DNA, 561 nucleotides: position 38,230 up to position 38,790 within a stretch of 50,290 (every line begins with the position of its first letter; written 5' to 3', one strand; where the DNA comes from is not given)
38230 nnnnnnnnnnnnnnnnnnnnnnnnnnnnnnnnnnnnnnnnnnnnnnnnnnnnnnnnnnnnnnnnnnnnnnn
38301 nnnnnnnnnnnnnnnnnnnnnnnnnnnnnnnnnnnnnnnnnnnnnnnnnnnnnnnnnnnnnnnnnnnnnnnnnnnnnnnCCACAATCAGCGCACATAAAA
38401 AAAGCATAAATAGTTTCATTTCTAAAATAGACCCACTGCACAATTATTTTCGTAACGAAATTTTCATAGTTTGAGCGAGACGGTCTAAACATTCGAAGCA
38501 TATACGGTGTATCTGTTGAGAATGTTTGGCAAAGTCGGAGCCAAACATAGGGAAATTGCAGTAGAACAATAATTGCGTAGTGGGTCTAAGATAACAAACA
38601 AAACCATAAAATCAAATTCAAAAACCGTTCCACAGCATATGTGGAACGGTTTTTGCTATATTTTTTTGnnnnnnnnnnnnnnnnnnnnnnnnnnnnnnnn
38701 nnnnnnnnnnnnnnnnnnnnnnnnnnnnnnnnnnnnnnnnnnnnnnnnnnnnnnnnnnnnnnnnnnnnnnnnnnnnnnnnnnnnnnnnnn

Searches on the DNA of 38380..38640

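Call 66: search_rna_families(source=window, start=38380, end=38640, threshold=evalue, max_evalue=10)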
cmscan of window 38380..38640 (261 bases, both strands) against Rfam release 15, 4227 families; matches with E-value up to 10: 3.
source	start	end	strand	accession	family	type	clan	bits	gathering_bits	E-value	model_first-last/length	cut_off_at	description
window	38434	38580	-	RF04127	MIR8007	Gene; miRNA;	-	19.6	195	0.11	1-226/226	no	MIR8007 microRNA precursor family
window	38404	38609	-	RF04111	MIR6274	Gene; miRNA;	-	16.1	80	2.5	1-107/107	no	MIR6274 microRNA precursor family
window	38603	38636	-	RF01839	eeev_FSE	Cis-reg; frameshift_element;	-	13.8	80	2.8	1-73/73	no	eastern equine encephalitis ribosomal frameshift element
